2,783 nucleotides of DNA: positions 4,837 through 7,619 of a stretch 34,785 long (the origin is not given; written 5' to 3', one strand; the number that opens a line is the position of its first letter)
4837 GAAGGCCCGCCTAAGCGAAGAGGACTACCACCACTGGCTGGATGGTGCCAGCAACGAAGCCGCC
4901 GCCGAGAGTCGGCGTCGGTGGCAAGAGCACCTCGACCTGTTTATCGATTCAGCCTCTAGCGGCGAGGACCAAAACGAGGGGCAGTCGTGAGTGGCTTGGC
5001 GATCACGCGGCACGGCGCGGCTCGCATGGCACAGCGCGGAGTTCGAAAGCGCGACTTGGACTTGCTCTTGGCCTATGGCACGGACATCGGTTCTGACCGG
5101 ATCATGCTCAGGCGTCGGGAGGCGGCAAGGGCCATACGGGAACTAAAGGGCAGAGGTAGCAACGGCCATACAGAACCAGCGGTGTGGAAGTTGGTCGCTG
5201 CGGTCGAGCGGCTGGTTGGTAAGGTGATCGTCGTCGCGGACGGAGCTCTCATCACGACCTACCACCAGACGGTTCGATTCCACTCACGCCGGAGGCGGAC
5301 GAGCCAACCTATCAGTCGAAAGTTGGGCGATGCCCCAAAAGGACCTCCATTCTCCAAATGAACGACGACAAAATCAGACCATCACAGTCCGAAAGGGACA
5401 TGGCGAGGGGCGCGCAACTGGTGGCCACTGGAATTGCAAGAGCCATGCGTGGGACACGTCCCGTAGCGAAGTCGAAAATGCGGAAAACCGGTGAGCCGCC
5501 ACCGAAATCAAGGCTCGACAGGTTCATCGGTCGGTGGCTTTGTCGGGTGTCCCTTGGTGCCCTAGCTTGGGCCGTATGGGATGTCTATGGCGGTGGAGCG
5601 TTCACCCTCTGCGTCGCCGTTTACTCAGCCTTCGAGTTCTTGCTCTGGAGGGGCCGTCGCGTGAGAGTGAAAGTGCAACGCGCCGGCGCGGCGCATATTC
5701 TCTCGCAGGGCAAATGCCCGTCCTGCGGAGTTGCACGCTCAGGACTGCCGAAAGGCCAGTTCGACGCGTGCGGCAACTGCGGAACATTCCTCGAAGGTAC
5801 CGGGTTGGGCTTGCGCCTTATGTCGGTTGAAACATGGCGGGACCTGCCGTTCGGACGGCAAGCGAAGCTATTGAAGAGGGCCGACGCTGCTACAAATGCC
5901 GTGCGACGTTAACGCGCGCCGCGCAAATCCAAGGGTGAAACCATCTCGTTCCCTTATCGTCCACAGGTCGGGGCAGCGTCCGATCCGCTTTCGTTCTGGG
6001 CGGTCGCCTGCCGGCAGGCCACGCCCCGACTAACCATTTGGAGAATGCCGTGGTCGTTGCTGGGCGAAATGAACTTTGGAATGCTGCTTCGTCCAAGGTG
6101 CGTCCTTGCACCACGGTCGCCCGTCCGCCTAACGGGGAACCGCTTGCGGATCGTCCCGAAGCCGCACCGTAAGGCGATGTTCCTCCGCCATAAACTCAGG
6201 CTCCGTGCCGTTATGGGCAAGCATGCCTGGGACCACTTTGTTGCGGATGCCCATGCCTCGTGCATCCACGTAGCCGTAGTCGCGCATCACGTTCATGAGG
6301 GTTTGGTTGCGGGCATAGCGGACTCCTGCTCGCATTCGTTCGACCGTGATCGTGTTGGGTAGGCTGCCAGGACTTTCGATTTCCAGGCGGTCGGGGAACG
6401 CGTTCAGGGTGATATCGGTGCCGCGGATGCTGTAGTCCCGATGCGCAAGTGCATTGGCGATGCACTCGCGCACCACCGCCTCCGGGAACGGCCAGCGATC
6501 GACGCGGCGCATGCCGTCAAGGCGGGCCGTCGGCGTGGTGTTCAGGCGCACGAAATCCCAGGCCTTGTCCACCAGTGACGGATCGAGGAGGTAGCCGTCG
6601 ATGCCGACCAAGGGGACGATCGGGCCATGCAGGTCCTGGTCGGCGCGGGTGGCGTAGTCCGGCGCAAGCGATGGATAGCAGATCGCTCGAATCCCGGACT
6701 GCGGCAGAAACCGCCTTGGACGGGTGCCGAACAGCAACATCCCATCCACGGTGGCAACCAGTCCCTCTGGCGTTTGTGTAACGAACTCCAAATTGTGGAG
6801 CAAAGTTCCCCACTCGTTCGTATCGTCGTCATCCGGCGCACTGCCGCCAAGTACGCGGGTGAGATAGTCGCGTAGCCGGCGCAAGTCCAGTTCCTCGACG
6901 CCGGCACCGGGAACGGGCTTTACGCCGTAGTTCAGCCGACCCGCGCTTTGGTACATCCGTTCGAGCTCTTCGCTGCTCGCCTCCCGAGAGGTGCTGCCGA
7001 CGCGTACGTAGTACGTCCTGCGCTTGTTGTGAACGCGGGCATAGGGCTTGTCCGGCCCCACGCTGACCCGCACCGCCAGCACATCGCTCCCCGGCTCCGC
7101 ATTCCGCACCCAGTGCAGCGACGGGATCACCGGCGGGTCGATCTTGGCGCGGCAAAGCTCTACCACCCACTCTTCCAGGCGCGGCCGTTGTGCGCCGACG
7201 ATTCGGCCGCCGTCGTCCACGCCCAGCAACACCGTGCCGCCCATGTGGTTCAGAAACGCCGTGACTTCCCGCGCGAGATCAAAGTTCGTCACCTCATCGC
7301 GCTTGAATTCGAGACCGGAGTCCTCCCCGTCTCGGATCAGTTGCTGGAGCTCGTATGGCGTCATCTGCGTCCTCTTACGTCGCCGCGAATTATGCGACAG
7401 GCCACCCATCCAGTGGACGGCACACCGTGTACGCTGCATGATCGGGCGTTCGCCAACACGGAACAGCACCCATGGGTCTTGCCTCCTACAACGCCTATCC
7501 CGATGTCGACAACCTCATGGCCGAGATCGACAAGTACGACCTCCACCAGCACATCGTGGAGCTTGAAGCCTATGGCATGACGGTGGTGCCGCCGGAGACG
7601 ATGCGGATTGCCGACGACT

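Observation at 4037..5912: Translationally coupled three-gene cassette: long XRE-HTH protein / DUF4258-like putative toxin / membrane Cys4 zinc-ribbon protein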

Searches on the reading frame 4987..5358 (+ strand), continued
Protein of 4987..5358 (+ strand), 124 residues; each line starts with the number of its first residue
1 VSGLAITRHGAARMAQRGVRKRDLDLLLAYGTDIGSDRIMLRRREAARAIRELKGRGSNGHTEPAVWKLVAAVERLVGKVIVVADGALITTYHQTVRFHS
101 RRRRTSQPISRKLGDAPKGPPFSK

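Call 90: find_related_loci(query=A3, collection=viral_contigs, flank=4000)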
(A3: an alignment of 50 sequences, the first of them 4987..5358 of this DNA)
Query A3 (124 aa) in viral_contigs; peptide patterns used: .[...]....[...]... (x = any residue, [..] = any of these).
29 stretches matched a pattern; 10 encode a relative of the query (tblastn E <= 1e-3); 10 distinct loci.
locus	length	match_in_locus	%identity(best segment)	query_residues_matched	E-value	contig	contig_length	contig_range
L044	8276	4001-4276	31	1-102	2e-10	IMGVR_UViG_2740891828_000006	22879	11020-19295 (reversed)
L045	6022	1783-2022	31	1-93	4e-10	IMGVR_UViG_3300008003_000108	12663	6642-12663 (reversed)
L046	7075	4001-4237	40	3-92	6e-9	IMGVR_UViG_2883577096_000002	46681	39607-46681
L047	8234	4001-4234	33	4-94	5e-9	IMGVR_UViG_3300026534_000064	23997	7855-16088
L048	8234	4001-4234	31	3-93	7e-9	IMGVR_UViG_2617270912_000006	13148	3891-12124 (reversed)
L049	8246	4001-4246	31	6-100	3e-8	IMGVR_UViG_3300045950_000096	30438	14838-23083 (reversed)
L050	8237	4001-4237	31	4-93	1e-7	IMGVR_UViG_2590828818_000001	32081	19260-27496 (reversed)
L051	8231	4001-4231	30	3-92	2e-7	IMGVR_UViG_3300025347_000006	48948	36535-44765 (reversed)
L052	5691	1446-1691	31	1-95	2e-7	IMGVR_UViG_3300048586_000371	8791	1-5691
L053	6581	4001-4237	29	1-94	1e-4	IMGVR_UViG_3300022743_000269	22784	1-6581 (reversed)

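Call 96: search_protein_families(library=pfam, proteins=[L047:4285-4797:+, L044:4291-4806:+, L040:4342-4953:+, L040:5012-5449:+, L040:5508-5873:+], max_evalue=0.1)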
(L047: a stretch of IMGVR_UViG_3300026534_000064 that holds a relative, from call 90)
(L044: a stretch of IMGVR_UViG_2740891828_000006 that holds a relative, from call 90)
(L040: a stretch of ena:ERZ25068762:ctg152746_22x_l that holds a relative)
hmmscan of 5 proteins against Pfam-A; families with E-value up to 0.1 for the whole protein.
L047:4285-4797:+ (171 aa): 3 families
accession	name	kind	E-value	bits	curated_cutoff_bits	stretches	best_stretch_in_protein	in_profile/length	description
PF24434.1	DUF7557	-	0.0061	16.4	25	1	14-42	5-33/45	Family of unknown function (DUF7557)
PF03925.18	SeqA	-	0.0071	16.9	25.5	1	82-143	22-85/111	SeqA protein C-terminal domain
PF19419.5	DUF5983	-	0.099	13.4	27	0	101-156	7-65/90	Family of unknown function (DUF5983) C-terminal domain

L044:4291-4806:+ (172 aa): 0 families

L040:4342-4953:+ (204 aa): 4 families
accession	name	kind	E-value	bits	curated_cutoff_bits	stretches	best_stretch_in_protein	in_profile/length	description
PF18755.6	RAMA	-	1.1e-05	25.8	35.2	1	132-194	33-89/107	Restriction Enzyme Adenine Methylase Associated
PF11149.13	DUF2924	-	0.0027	18.5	31.2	1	117-178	81-129/135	Protein of unknown function (DUF2924)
PF17206.9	SeqA_N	-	0.0031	17.2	23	1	5-37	2-35/36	SeqA protein N-terminal domain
PF22038.1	PRC2_EED_ins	-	0.036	14.5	27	1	145-179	46-80/146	Polycomb protein EED insertion domain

L040:5012-5449:+ (146 aa): 2 families
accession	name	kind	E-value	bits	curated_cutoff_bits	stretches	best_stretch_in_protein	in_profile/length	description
PF18755.6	RAMA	-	0.0047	17.3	35.2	1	85-138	45-91/107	Restriction Enzyme Adenine Methylase Associated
PF14076.12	DUF4258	-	0.019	15.7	25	1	8-34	1-27/71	Domain of unknown function (DUF4258)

L040:5508-5873:+ (122 aa): 1 family
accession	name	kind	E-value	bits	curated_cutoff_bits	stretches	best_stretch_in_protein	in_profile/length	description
PF14076.12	DUF4258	-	2.7e-05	24.8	25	1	9-34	2-27/71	Domain of unknown function (DUF4258)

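Call 105: find_encoding_contigs(protein=P0128, flank=4000, max_places=3)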
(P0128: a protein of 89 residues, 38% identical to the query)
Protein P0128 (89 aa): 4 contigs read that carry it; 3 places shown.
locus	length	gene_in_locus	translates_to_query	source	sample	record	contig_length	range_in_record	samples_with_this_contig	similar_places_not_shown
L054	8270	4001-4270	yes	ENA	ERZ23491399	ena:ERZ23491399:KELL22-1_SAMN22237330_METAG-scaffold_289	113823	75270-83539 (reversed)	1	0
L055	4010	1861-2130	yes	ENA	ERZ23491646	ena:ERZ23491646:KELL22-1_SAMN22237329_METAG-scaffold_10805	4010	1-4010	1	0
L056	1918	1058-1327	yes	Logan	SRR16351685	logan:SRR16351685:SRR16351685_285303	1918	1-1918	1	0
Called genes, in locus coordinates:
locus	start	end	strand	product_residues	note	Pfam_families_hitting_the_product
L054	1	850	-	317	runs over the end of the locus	PF00528:BPD_transp_1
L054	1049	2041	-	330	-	PF04069:OpuAC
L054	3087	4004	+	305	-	PF01381:HTH_3, PF13560:HTH_31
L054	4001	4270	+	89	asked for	-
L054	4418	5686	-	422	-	-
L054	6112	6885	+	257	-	PF27507:DjlA_TM, PF05099:TerB, PF00226:DnaJ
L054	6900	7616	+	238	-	PF00117:GATase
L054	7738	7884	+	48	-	-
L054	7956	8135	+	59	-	PF06945:DUF1289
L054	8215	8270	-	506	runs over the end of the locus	PF00221:Lyase_aromatic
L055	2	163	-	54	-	?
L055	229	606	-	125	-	PF00145:DNA_methylase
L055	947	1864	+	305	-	PF01381:HTH_3, PF13560:HTH_31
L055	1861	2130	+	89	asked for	-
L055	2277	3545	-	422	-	-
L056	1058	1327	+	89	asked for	-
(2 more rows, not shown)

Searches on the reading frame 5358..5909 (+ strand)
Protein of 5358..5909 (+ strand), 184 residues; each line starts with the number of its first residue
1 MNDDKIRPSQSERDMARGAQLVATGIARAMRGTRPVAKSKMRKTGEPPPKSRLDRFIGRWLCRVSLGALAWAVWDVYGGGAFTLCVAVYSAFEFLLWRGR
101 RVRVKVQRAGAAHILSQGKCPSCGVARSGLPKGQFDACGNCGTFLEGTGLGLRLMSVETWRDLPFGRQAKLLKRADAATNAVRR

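Call 4: search_protein_families(library=pfam, proteins=[window:5358-5909:+], max_evalue=1)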
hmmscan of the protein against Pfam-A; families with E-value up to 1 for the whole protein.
window:5358-5909:+ (184 aa): 1 family
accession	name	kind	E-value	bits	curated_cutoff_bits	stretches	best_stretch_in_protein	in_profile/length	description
PF17283.8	Zn_ribbon_SprT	-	0.28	11.7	28.1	1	119-148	6-37/38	SprT-like zinc ribbon domain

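Call 5: search_protein_families(library=padloc, proteins=[window:5358-5909:+], max_evalue=1)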
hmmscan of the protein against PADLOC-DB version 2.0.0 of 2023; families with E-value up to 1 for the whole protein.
window:5358-5909:+ (184 aa): 0 families

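Call 6: search_protein_families(library=ncbifam, proteins=[window:5358-5909:+], max_evalue=1)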
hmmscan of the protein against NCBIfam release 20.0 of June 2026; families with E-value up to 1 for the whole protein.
window:5358-5909:+ (184 aa): 0 families

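Call 35: search_protein_representatives(protein=window:5358-5909:+)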
Query: 184 residues. Proteins with E-value up to 0.001 (for the whole library): 2; up to 1e-10: 2; up to 1e-30: 1. The best 2 are listed.
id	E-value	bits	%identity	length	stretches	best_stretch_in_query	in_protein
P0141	1.3e-119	413.0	100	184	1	1-184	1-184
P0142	1.7e-14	70.2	33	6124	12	134-166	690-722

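Call 72: search_protein_families(library=phrogs, proteins=[window:5358-5909:+], max_evalue=0.1)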
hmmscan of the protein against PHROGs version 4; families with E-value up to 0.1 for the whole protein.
window:5358-5909:+ (184 aa): 0 families

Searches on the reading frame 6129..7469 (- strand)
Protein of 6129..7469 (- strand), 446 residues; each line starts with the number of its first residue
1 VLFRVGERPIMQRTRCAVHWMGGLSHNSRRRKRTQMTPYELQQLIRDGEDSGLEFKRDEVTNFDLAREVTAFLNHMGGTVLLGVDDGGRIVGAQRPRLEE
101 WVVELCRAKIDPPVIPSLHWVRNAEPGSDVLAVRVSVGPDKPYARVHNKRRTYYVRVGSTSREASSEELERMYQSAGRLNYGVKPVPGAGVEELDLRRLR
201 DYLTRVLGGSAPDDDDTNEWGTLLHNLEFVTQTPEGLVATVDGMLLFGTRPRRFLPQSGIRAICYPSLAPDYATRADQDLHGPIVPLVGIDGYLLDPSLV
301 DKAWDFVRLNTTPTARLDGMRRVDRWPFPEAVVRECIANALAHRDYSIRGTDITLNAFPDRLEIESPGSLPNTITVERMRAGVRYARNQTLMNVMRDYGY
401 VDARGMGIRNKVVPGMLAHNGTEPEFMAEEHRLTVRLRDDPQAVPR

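Call 4: search_protein_families(library=pfam, proteins=[window:6129-7469:-], max_evalue=1)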
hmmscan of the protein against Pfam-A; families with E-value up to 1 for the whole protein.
window:6129-7469:- (446 aa): 3 families
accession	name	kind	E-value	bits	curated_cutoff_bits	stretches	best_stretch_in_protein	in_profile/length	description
PF13749.12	HATPase_c_4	-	1e-20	73.9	26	1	350-437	1-89/89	Putative ATP-dependent DNA helicase recG C-terminal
PF04326.19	SLFN_AlbA_2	-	4.3e-18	66.4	25.3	1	49-164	1-117/118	Schlafen, AlbA_2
PF16334.10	DUF4964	-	0.011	16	30.7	1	264-324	7-69/88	Domain of unknown function (DUF4964)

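Call 5: search_protein_families(library=padloc, proteins=[window:6129-7469:-], max_evalue=1)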
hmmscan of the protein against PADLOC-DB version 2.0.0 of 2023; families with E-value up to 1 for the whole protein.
window:6129-7469:- (446 aa): 3 families
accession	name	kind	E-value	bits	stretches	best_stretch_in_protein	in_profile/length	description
PDLC02402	Aga_SIR2-PNTD1-PNTD2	-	1.1e-12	45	1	170-437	300-561/876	Class I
PDLC02394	pAgo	-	1.3e-11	41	1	70-397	62-389/1121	-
PDLC02418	Aga_SIR2-Kinase-PNTD1-PNTD2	-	1.1e-10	38.4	1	170-410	159-412/756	Class I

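Call 6: search_protein_families(library=ncbifam, proteins=[window:6129-7469:-], max_evalue=1)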
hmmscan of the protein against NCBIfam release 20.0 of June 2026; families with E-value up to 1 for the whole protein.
window:6129-7469:- (446 aa): 0 families
